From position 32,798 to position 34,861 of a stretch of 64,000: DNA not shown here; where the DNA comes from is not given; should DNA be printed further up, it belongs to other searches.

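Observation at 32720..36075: SIR2-HerA antiphage defence pair with a trailing KTSC-domain gene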

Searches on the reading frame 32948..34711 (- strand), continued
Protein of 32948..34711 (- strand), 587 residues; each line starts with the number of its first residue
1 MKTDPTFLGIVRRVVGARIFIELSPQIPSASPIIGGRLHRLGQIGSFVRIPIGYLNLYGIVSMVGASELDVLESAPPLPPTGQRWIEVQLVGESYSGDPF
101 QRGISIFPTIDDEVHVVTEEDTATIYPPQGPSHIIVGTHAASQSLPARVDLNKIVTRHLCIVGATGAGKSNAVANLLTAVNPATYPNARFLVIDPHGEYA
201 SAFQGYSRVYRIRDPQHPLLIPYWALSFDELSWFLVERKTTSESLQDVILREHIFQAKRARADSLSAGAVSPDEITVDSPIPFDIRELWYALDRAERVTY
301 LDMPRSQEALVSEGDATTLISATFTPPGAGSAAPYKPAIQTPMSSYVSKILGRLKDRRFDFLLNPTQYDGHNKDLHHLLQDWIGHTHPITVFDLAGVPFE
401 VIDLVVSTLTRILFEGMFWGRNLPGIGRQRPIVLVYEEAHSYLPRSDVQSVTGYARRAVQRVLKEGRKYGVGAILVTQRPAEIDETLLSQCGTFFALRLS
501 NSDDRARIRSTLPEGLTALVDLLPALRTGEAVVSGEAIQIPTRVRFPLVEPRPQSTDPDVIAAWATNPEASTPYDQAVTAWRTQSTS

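Call 32: find_homologous_proteins(query=P0121, max_evalue=0.001)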
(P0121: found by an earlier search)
Query P0121 (71 aa): 87 proteins with E <= 0.001 among 87 candidates.
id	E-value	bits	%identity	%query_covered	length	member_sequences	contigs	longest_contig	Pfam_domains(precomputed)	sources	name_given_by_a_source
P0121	7.2e-40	151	100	100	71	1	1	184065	PF13619.12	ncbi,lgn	-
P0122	5.8e-25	104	69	100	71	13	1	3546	PF13619.12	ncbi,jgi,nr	ncbi:KTSC domain-containing protein [Nostoc sp. HG1]|jgi:hypothetical protein|nr:KTSC domain-contain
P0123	1.5e-24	102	68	100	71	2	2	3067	PF13619.12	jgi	jgi:KTSC domain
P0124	6.8e-23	97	65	100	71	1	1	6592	PF13619.12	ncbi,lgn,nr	ncbi:MAG: KTSC domain-containing protein [Elusimicrobia bacterium]|nr:KTSC domain-containing protein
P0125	2.7e-22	95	66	99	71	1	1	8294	PF13619.12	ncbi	ncbi:MAG: KTSC domain-containing protein [Acidobacteriota bacterium]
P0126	2.7e-22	95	60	99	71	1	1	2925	PF13619.12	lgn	-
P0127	2.8e-22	95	65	100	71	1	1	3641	PF13619.12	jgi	jgi:hypothetical protein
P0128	1.4e-21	93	69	99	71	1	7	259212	PF13619.12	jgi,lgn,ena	-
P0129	1.5e-21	93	62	100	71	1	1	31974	PF13619.12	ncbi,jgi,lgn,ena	ncbi:MAG: KTSC domain-containing protein [Actinomycetota bacterium]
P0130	2.8e-21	92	63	99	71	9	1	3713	PF13619.12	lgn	-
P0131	5.3e-21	91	67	99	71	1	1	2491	PF13619.12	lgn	-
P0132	1.4e-20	90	61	99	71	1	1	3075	PF13619.12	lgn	-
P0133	2.5e-20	89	61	99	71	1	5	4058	PF13619.12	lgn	-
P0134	2.8e-20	89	67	99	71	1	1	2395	PF13619.12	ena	-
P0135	4.3e-20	88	66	99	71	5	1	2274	PF13619.12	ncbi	-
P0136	4.5e-20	88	63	100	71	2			PF13619.12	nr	nr:KTSC domain-containing protein [Pragia fontium]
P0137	5.3e-20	88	64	99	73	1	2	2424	PF13619.12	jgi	jgi:KTSC domain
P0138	7.2e-20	88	64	99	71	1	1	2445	PF13619.12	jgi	jgi:KTSC domain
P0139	1.4e-19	87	61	99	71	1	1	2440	PF13619.12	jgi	jgi:hypothetical protein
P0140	2.0e-19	86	63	94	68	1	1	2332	PF13619.12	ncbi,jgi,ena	-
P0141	2.2e-19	86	63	99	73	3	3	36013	PF13619.12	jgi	jgi:KTSC domain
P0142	2.7e-19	86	63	100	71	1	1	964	PF13619.12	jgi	jgi:hypothetical protein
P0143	3.0e-19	86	55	100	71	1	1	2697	PF13619.12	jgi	jgi:hypothetical protein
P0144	4.0e-19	85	61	100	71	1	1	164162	PF13619.12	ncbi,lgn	ncbi:MAG: KTSC domain-containing protein [Cyanobacteria bacterium P01_B01_bin.77]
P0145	5.2e-19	85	62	100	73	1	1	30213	PF13619.12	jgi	jgi:KTSC domain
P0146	1.1e-18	84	63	99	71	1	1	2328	PF13619.12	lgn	-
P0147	1.2e-18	84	62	97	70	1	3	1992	PF13619.12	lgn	-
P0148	1.7e-18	83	61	100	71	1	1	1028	PF13619.12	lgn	-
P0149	2.2e-18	83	61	100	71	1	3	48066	PF13619.12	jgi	-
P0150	5.7e-18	82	59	99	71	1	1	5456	PF13619.12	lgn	-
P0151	9.9e-18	81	59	100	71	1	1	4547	PF13619.12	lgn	-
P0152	1.0e-17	81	56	100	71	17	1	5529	PF13619.12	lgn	-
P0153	1.1e-17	81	59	100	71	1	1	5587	PF13619.12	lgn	-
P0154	1.3e-17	81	63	99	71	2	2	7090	PF13619.12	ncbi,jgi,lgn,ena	-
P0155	2.4e-17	80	56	100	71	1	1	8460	PF13619.12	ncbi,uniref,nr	ncbi:KTSC domain-containing protein [Nodosilinea sp. LEGE 07088]|uniref:KTSC domain-containing prote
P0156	2.7e-17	80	59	99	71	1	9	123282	PF13619.12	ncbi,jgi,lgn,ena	ncbi:MAG: KTSC domain-containing protein [Chloroflexales bacterium]|jgi:hypothetical protein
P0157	2.9e-17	80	58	100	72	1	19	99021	PF13619.12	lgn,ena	-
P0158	3.0e-17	79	61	99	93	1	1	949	PF13619.12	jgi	jgi:hypothetical protein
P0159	3.9e-17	79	56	99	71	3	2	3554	PF13619.12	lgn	-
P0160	4.7e-17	79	58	93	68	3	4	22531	PF13619.12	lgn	-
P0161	6.5e-17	78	58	97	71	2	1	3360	PF13619.12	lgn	-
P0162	6.8e-17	78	57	99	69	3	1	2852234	PF13619.12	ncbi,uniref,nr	ncbi:KTSC domain-containing protein [Nonlabens sp. SY33080]|uniref:KTSC domain-containing protein n=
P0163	9.2e-17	78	59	99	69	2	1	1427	PF13619.12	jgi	-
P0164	9.7e-17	78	59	99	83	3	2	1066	PF13619.12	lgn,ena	-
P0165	1.3e-16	77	56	99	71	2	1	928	PF13619.12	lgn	-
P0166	1.6e-16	77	60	99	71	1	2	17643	PF13619.12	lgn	-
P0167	2.3e-16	77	54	99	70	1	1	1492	PF13619.12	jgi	jgi:hypothetical protein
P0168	3.6e-16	76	59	100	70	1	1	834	PF13619.12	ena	-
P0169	4.2e-16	76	57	99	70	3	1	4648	PF13619.12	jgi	jgi:hypothetical protein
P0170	5.5e-16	75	56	100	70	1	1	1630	PF13619.12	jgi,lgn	jgi:hypothetical protein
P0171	7.2e-16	75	56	99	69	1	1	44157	PF13619.12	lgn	-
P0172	9.5e-16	75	56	99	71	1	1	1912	PF13619.12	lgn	-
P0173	9.9e-16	75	55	100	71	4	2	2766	PF13619.12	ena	-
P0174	1.2e-15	74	64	93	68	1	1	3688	PF13619.12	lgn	-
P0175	2.2e-15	74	56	99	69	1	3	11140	PF13619.12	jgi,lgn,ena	-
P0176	2.3e-15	73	53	99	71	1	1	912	PF13619.12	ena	-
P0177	2.7e-15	73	57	99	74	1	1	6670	PF13619.12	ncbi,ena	-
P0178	3.3e-15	73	56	100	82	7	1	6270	PF13619.12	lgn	-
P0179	4.0e-15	73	54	99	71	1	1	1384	PF13619.12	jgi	jgi:hypothetical protein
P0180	4.9e-15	72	56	99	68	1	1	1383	PF13619.12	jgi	jgi:hypothetical protein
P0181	6.8e-15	72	54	100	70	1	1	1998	PF13619.12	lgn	-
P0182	8.0e-15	72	60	68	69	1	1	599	PF13619.12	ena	-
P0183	8.4e-15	72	60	99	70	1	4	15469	PF13619.12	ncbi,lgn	-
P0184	1.4e-14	71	55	87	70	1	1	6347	PF13619.12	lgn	-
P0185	1.8e-14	71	57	99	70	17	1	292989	PF13619.12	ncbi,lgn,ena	-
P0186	2.9e-14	70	61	86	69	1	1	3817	PF13619.12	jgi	jgi:hypothetical protein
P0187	3.1e-14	70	59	99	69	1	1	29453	PF13619.12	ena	-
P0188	4.0e-14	70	56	99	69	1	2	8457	PF13619.12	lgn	-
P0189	5.2e-14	69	55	87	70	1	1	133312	PF13619.12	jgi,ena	jgi:hypothetical protein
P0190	7.9e-14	69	56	86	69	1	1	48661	PF13619.12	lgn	-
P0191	1.8e-13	67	55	92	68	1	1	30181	PF13619.12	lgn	-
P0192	3.0e-13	67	54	99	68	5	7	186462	PF13619.12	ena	-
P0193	3.8e-13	66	51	99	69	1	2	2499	PF13619.12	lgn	-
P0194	5.2e-13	66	51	99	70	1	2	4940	PF13619.12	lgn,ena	-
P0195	9.6e-13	65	51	99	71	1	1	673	PF13619.12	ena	-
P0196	1.0e-12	65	51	99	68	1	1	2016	PF13619.12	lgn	-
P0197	1.2e-12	65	56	99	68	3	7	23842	PF13619.12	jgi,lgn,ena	-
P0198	1.4e-12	65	49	99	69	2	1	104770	PF13619.12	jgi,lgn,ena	-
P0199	4.1e-12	63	57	92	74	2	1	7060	PF13619.12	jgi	jgi:hypothetical protein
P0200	4.6e-12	63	54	92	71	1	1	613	PF13619.12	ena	-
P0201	4.8e-12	63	55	87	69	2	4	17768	PF13619.12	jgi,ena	-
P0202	7.2e-12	62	55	87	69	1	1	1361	PF13619.12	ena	-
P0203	1.7e-11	61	51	99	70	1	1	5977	PF13619.12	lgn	-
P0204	2.0e-11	61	53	93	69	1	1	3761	PF13619.12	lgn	-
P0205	2.8e-11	61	51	92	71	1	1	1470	PF13619.12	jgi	jgi:hypothetical protein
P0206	2.5e-10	58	46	99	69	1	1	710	PF13619.12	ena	-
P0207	3.3e-10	57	48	97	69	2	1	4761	PF13619.12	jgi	jgi:hypothetical protein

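Call 34: find_encoding_contigs(protein=P0162, flank=5000, max_places=2)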
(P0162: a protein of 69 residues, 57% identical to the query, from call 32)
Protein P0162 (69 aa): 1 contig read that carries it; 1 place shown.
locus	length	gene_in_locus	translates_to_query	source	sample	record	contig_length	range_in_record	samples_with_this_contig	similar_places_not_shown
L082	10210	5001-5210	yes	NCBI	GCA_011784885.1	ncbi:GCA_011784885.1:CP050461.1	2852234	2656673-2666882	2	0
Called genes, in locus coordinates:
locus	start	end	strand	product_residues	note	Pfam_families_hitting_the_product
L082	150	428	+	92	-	PF12728:HTH_17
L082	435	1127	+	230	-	-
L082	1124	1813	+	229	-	-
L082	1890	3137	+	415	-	PF13289:SIR2_2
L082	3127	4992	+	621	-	PF01580:FtsK_SpoIIIE (faint), PF01935:DUF87, PF05872:HerA_C (faint), PF10412:TrwB_AAD_bind (weak)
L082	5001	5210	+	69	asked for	PF13619:KTSC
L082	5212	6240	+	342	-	-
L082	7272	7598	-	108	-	PF07411:DUF1508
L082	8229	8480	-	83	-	-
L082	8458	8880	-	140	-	PF18925:DUF5675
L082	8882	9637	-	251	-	-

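Call 35: find_encoding_contigs(protein=P0198, flank=5000, max_places=2)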
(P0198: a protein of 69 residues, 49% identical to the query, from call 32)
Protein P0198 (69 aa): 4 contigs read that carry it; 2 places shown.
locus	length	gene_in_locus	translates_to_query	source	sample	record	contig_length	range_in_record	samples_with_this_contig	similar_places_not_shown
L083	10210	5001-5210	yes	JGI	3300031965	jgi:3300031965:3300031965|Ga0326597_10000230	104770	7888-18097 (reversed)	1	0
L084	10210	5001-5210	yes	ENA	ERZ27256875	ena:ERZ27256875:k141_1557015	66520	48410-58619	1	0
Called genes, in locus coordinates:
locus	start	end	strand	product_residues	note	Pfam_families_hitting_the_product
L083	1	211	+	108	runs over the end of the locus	PF01381:HTH_3 (weak)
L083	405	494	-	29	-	-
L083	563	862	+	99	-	PF07998:Peptidase_M54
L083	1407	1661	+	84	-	-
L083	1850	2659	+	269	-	-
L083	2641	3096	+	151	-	-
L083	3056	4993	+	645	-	PF01580:FtsK_SpoIIIE (faint), PF01935:DUF87, PF05872:HerA_C (faint), PF10412:TrwB_AAD_bind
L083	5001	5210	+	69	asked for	PF13619:KTSC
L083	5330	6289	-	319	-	PF13384:HTH_23 (weak), PF13936:HTH_38, PF00665:rve (weak)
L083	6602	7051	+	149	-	-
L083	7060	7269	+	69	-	-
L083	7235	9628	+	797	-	PF02463:SMC_N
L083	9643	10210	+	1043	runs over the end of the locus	PF00580:UvrD-helicase, PF13245:AAA_19 (weak), PF13361:UvrD_C, PF13538:UvrD_C_2 (faint), PF12705:PDDEXK_1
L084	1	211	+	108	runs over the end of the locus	PF01381:HTH_3 (weak)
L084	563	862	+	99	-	PF07998:Peptidase_M54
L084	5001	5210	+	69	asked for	PF13619:KTSC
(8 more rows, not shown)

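Call 36: find_encoding_contigs(protein=P0144, flank=5000, max_places=2)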
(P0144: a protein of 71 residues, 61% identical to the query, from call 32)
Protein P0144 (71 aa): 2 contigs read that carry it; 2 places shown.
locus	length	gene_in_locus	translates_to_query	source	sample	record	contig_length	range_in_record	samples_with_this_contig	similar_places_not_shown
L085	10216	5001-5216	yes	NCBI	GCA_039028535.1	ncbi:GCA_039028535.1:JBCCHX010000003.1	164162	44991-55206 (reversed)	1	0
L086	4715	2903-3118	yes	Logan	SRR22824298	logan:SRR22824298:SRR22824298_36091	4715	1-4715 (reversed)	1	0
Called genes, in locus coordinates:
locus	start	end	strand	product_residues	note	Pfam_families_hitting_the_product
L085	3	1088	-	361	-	PF12833:HTH_18, PF00165:HTH_AraC (weak)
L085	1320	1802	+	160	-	PF10604:Polyketide_cyc2, PF08327:AHSA1 (weak)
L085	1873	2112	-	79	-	-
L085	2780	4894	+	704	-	PF13166:AAA_13 (weak)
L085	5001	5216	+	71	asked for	PF13619:KTSC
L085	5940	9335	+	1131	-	PF00133:tRNA-synt_1, PF09334:tRNA-synt_1g (weak), PF08264:Anticodon_1, PF19302:DUF5915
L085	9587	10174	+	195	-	PF13238:AAA_18 (weak)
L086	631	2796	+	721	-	PF13166:AAA_13 (weak)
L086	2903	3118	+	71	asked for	PF13619:KTSC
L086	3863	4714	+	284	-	?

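Call 43: predict_structure(alignment_id=A2)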
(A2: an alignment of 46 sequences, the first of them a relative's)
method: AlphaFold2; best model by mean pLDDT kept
length: 71 residues; sequences in the alignment: 46
mean_pLDDT: 95.9   pTM: 0.81
mean pLDDT of the five models: 95.9, 94.9, 94.7, 94.5, 92.6
residues with pLDDT >= 90: 69; 70-90: 2; 50-70: 0; < 50: 0
segments of 3 or more residues with pLDDT < 50: none
pLDDT, mean of each block of 10 residues (from residue 1): 93 97 97 97 96 96 96 86
secondary structure, 60 per line:
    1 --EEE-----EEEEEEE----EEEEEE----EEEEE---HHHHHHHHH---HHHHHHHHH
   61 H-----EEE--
elements in order: E3-5 E11-17 E22-27 E32-36 H40-48 H52-61 E67-69

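Call 45: fold_search(model_id=the predicted structure, library=pdb)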
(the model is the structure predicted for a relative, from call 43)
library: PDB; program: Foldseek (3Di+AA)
matches with E <= 10: 320; with E <= 0.001: 12
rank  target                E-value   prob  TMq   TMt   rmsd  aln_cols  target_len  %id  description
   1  7x8c_B                1.4e-07  1.00  0.94  0.96   1.1        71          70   41  Crystal structure of a KTSC family protein from Euryarchaeon Methanolobus vulcani (released 2022-08-17)
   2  7x8c_A                1.7e-07  1.00  0.94  0.96   0.8        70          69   40  Crystal structure of a KTSC family protein from Euryarchaeon Methanolobus vulcani (released 2022-08-17)
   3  4rgi                  3.0e-07  1.00  0.92  0.92   1.3        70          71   44  Crystal Structure of KTSC Domain Protein YPO2434 from Yersinia pestis (released 2014-12-31)
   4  8wof_B                7.4e-06  1.00  0.87  0.13   1.4        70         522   44  Cryo-EM structure of SIR2/HerA complex (released 2024-09-11)
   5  8wld_D                7.4e-06  1.00  0.87  0.10   1.4        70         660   44  Cryo-EM structure of SIR2/HerA antiphage complex (released 2024-09-11)
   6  8wld_L                1.0e-05  1.00  0.88  0.10   1.2        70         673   44  Cryo-EM structure of SIR2/HerA antiphage complex (released 2024-09-11)
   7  8wiv_O                2.1e-05  1.00  0.86  0.10   1.3        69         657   45  Cryo-EM structure of a bacterial protein (released 2024-09-11)
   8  8wld_M                2.5e-05  1.00  0.88  0.10   1.2        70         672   44  Cryo-EM structure of SIR2/HerA antiphage complex (released 2024-09-11)
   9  8wiv_M                2.8e-05  1.00  0.85  0.10   1.3        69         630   45  Cryo-EM structure of a bacterial protein (released 2024-09-11)
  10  8wj3_N                1.0e-04  1.00  0.86  0.12   1.3        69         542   45  Cryo-EM structure of a bacterial protein (released 2024-09-11)
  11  8wiv_L                3.4e-04  1.00  0.85  0.10   1.4        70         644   44  Cryo-EM structure of a bacterial protein (released 2024-09-11)
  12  8wiv_D                8.7e-04  1.00  0.74  0.10   1.8        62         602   45  Cryo-EM structure of a bacterial protein (released 2024-09-11)
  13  8wld_N                5.6e-03  1.00  0.71  0.09   1.3        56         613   45  Cryo-EM structure of SIR2/HerA antiphage complex (released 2024-09-11)
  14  1yxa_B                8.9e-01  0.10  0.26  0.09   9.5        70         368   16  Serpina3n, a murine orthologue of human antichymotrypsin (released 2005-09-06)
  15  4c41                  9.4e-01  0.08  0.25  0.09   9.7        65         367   15  Corticosteroid-binding globulin with engineered disulphide bridge between residues 100 and 236 (released 2014-10-01)
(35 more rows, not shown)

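Call 52: find_related_loci(query=A3, collection=metagenome_contigs, flank=5000)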
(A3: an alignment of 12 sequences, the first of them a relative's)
Query A3 (71 aa) in metagenome_contigs; peptide patterns used: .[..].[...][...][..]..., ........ (x = any residue, [..] = any of these).
269 stretches matched a pattern; 124 encode a relative of the query (tblastn E <= 1e-3); the best 80 are kept; 80 distinct loci.
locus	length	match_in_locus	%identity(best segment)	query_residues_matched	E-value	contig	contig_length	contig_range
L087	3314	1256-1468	68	1-71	3e-30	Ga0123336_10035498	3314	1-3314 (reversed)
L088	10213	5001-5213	66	1-71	5e-30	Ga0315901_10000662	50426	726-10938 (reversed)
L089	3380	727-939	66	1-71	2e-29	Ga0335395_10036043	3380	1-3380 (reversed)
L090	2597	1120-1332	68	1-71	5e-29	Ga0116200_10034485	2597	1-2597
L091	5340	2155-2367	68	1-71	5e-29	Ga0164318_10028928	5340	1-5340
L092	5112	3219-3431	65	1-71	8e-29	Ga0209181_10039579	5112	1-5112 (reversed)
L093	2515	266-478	65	1-71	8e-29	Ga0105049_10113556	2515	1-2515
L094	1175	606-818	59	1-71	2e-27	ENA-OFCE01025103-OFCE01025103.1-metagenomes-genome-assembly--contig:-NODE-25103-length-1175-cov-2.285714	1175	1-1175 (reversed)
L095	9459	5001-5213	62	1-71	5e-27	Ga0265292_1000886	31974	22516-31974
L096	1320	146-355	61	1-70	3e-27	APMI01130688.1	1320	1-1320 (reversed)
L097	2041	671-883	62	1-71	6e-27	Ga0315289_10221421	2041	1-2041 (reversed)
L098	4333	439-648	63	1-70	2e-26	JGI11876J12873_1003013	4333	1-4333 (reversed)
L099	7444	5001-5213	61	1-71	3e-26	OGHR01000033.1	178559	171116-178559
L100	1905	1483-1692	61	1-70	5e-26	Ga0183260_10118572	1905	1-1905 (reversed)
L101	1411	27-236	61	1-70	4e-26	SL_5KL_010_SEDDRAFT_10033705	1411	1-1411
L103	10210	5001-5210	61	1-70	2e-25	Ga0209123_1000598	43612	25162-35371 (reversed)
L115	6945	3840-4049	63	1-70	5e-24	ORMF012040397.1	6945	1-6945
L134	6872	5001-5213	56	1-71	2e-22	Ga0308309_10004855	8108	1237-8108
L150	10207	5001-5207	53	1-70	7e-21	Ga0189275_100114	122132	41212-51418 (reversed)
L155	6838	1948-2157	49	1-70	2e-20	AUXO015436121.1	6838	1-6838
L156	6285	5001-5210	49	1-70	2e-20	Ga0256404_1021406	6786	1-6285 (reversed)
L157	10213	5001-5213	52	1-71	2e-20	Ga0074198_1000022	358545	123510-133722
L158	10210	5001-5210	51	1-70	2e-20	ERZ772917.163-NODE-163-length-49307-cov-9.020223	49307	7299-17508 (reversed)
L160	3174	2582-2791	49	1-70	4e-20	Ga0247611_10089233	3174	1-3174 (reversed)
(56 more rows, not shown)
